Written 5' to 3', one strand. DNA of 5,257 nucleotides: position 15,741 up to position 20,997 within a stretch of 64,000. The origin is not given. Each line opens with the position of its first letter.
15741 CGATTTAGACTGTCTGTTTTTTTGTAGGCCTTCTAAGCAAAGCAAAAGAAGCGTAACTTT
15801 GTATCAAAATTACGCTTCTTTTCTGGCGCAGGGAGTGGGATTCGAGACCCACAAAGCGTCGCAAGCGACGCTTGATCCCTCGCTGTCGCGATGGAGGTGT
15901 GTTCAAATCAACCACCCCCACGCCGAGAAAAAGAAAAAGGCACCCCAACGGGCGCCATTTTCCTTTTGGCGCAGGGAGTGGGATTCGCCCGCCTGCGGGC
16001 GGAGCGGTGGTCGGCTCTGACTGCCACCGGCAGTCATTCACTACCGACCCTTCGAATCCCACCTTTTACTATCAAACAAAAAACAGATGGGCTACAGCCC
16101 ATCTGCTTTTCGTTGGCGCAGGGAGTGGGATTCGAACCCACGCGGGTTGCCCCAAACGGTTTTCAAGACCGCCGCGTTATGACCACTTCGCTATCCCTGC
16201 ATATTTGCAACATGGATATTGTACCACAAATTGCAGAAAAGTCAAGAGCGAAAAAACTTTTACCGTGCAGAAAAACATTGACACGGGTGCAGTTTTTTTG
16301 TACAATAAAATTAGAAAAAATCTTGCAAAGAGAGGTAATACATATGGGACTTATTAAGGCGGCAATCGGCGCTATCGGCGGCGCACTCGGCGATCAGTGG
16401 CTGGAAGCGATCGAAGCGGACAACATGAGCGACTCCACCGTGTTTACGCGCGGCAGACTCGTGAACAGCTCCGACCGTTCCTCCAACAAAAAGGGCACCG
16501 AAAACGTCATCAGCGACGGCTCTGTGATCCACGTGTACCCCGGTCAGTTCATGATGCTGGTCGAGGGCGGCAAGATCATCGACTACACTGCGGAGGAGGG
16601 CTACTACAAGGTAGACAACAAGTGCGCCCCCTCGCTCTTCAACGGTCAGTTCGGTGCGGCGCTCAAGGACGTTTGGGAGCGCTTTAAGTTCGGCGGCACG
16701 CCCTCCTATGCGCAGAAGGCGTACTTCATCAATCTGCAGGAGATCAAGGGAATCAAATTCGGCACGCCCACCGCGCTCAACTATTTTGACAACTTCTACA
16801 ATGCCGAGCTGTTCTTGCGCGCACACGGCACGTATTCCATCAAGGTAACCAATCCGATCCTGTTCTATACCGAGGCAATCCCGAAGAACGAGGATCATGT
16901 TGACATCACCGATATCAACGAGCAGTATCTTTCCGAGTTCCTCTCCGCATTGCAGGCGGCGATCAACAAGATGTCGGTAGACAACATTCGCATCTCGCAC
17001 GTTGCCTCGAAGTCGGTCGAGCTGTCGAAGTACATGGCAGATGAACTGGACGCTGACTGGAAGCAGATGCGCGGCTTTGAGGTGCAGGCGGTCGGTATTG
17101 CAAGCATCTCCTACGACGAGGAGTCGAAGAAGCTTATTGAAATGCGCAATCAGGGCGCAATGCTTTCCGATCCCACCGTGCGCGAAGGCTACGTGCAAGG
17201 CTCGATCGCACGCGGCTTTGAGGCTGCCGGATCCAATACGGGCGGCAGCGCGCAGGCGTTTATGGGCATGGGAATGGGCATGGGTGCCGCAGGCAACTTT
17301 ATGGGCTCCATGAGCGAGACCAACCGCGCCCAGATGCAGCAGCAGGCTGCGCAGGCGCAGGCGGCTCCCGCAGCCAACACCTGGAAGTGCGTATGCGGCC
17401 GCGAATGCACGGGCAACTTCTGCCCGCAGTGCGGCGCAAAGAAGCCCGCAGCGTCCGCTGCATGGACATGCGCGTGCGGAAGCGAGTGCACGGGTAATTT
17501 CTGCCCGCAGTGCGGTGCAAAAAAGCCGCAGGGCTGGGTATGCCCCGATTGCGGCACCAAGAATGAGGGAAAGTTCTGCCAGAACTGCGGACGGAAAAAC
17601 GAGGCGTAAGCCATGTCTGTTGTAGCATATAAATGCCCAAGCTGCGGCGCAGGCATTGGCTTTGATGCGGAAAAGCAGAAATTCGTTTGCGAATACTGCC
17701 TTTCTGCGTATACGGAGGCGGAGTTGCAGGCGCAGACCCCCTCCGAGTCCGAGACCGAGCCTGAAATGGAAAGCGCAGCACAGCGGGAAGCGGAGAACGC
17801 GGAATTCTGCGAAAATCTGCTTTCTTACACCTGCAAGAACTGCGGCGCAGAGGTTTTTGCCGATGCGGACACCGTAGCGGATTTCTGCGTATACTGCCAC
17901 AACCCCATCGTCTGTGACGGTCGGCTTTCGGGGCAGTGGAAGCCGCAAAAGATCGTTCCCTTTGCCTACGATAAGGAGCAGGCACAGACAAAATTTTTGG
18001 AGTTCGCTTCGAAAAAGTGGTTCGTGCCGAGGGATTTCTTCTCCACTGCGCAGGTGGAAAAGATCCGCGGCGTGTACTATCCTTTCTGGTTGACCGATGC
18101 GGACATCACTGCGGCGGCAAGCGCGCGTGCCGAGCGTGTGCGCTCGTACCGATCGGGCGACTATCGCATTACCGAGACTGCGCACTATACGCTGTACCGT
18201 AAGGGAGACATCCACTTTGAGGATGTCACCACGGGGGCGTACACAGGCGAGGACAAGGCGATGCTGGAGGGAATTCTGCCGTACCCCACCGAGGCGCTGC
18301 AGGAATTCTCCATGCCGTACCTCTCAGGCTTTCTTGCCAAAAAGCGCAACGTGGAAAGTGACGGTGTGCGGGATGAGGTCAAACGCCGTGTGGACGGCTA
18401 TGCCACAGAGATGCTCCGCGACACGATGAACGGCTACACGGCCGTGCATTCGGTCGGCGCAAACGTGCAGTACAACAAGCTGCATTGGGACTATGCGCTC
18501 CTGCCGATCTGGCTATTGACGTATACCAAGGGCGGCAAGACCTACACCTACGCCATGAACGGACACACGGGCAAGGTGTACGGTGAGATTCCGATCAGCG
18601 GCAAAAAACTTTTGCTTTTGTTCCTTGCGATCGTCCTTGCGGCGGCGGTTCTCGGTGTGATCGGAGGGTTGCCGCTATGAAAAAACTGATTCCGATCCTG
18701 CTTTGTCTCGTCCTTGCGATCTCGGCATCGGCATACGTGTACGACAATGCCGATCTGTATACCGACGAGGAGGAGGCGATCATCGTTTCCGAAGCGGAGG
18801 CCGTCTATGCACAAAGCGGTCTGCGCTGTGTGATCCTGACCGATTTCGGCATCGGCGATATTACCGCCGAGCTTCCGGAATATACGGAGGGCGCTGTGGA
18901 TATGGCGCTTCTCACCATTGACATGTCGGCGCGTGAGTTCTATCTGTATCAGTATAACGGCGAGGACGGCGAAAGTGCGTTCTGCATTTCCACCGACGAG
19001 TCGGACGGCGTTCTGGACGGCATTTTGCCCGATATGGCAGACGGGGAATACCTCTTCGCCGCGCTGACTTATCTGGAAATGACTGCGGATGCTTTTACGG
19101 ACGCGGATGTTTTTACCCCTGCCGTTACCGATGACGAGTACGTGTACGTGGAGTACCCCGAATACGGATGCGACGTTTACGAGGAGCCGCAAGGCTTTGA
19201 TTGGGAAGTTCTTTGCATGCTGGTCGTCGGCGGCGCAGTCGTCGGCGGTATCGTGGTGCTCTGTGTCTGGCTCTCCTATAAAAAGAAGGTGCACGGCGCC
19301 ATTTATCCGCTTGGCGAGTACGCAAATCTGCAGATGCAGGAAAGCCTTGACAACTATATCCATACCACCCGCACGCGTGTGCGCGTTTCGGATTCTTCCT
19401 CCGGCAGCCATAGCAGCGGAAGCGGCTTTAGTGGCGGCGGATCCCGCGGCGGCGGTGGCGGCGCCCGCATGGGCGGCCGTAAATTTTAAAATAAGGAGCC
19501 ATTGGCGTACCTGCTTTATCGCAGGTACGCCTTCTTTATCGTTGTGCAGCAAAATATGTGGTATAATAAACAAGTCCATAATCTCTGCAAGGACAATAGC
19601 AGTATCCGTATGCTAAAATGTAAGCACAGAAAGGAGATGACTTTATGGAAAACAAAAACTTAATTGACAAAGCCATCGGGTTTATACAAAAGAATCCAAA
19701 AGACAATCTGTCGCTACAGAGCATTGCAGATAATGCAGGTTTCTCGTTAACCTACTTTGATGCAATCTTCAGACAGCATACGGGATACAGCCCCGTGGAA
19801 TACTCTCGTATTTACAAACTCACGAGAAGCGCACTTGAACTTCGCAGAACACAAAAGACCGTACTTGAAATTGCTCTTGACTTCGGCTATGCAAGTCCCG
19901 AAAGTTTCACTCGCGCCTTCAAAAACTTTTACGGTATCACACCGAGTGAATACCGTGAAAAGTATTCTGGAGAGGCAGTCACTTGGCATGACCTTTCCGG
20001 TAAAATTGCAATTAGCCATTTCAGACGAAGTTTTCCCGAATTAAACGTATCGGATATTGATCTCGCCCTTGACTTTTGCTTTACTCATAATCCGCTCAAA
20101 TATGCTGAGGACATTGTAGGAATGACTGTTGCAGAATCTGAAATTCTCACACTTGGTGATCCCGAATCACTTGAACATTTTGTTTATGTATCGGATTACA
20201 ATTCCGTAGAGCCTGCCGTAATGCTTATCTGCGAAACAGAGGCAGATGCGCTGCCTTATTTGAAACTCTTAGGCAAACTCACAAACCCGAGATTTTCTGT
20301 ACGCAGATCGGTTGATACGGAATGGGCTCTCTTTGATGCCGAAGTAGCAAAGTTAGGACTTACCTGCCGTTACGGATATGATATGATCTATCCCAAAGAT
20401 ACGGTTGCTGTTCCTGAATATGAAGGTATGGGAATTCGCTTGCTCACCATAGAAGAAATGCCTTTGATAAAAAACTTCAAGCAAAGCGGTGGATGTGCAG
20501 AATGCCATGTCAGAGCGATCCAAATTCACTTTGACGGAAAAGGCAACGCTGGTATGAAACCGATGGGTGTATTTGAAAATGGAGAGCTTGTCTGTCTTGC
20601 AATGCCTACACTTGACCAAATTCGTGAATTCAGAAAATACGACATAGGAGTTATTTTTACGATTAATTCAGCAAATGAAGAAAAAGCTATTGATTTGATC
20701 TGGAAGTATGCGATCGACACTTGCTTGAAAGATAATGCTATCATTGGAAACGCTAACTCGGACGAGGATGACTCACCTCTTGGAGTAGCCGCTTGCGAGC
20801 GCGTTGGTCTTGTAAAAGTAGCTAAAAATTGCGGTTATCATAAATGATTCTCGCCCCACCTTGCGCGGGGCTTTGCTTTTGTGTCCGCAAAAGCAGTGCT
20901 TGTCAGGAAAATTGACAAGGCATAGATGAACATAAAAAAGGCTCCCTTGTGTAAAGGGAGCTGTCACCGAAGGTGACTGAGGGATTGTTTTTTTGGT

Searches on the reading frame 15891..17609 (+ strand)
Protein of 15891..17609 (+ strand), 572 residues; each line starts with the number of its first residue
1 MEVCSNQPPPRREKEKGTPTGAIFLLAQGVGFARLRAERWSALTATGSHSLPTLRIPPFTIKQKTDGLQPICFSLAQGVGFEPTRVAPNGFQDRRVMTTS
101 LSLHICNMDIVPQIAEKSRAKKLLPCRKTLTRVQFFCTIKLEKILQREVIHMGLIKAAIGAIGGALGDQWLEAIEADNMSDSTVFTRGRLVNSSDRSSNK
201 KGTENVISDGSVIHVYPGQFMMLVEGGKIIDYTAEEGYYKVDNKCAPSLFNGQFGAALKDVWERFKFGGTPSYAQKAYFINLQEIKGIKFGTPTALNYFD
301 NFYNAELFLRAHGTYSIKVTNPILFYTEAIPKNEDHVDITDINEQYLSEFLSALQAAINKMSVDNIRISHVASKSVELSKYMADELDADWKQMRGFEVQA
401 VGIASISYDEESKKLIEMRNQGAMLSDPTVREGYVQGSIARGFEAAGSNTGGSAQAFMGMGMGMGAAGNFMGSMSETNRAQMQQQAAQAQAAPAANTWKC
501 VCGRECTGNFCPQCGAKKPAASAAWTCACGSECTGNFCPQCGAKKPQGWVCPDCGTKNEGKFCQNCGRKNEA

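Call 18: search_protein_families(library=pfam, proteins=[window:15891-17609:+])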
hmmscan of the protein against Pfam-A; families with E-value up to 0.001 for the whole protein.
window:15891-17609:+ (572 aa): 3 families
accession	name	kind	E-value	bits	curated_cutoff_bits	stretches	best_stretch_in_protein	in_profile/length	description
PF13421.11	Band_7_1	-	3e-15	56.9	24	1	204-419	8-206/211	SPFH domain-Band 7 family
PF01145.31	Band_7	-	2.7e-05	24.7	23.6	1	309-421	60-160/176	SPFH domain / Band 7 family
PF24463.1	DUF7577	-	4.6e-05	23.4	28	0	548-567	2-23/27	Domain of unknown function (DUF7577)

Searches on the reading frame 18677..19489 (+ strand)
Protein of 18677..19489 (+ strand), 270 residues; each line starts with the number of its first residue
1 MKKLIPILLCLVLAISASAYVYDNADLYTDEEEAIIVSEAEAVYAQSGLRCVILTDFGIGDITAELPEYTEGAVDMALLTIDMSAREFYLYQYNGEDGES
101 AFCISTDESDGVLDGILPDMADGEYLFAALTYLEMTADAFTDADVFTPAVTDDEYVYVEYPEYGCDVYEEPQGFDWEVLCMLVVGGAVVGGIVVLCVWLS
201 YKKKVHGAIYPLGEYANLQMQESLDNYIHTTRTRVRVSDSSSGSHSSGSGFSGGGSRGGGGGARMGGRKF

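Call 18: search_protein_families(library=pfam, proteins=[window:18677-19489:+])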
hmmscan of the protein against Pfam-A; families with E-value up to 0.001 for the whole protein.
window:18677-19489:+ (270 aa): 1 family
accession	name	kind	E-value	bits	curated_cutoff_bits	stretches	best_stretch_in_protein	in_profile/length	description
PF04536.20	TPM_phosphatase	-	0.00019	21.9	22.1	1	21-137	1-123/125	TPM domain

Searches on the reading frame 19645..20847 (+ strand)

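Call 18: search_protein_families(library=pfam, proteins=[window:19645-20847:+])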
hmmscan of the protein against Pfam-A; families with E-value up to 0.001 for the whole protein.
window:19645-20847:+ (400 aa): 2 families
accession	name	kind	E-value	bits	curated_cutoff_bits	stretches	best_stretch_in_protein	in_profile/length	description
PF00165.29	HTH_AraC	-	2.1e-22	79.2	26.6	2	69-104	7-41/42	Bacterial regulatory helix-turn-helix proteins, AraC family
PF12833.13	HTH_18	-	2.6e-21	76.1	33.6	1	27-105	1-79/80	Helix-turn-helix domain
